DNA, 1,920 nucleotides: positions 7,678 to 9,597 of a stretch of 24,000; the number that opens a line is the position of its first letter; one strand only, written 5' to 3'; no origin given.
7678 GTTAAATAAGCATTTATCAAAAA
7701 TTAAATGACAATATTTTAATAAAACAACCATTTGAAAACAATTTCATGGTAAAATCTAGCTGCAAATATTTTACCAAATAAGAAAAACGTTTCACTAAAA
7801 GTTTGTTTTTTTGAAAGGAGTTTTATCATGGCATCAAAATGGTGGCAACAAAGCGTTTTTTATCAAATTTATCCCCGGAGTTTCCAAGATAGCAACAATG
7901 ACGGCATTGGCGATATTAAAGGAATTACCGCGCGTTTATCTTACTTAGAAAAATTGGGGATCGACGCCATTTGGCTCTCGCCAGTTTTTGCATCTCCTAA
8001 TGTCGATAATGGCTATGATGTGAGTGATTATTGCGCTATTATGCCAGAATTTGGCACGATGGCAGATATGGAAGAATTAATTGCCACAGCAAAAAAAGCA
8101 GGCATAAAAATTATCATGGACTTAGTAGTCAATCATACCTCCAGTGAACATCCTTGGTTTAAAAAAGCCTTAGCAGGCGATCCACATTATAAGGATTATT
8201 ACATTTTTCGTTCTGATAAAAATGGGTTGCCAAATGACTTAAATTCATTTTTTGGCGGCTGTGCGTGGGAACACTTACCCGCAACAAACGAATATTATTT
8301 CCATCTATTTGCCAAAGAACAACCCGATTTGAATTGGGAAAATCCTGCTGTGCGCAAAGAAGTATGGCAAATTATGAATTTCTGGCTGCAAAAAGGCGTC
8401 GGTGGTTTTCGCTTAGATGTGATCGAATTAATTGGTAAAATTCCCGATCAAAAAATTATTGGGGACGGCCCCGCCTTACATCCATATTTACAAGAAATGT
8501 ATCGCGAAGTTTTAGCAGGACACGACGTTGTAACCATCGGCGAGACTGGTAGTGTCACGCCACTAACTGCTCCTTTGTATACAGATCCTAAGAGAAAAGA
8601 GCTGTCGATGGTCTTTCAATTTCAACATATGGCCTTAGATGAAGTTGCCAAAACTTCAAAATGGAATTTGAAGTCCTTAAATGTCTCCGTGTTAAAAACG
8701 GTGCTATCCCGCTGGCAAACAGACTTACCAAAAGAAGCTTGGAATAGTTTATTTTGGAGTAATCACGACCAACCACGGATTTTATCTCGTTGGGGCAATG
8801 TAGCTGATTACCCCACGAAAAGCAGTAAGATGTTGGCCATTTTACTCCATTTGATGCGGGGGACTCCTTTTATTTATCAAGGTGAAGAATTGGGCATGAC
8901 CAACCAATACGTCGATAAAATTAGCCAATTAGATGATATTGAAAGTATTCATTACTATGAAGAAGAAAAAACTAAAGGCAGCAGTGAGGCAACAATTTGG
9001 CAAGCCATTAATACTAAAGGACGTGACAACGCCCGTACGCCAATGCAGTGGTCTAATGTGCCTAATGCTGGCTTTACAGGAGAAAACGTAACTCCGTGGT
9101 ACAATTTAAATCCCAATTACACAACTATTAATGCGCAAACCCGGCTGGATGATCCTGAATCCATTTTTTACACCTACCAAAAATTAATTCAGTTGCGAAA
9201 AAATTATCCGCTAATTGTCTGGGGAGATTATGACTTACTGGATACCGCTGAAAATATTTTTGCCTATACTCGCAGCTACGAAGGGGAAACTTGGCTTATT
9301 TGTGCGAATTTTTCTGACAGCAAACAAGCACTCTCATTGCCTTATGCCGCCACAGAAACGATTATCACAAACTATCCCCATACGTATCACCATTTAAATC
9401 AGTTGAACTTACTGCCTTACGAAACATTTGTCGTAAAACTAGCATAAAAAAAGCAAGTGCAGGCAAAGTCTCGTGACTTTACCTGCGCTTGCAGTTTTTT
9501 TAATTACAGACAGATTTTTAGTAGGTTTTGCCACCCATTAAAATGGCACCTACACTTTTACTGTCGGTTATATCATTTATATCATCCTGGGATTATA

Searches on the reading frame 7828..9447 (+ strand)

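Call 3: search_protein_families(library=pfam, proteins=[window:7828-9447:+], max_evalue=0.01)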
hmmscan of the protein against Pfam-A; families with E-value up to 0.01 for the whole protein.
window:7828-9447:+ (539 aa): 6 families
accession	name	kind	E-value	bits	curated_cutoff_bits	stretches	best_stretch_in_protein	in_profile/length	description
PF00128.31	Alpha-amylase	-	1.8e-156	522.3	22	1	13-466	1-446/446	Alpha amylase, catalytic domain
PF23915.1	SusG_C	-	1.8e-08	35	27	1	477-535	1-62/62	Alpha-amylase SusG C-terminal domain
PF16657.11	Malt_amylase_C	-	2.4e-08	34.4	27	1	466-513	1-52/75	Maltogenic Amylase, C-terminal domain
PF22026.2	Alpha-amylase_C_2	-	0.00042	21.1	27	1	466-506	1-41/78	Alpha-amylase C-terminal domain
PF14701.12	hDGE_amylase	-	0.0017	18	27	1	27-113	18-112/439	Glycogen debranching enzyme, glucanotransferase domain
PF11941.14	DUF3459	-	0.0031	18.3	22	1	450-534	2-88/90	Domain of unknown function (DUF3459)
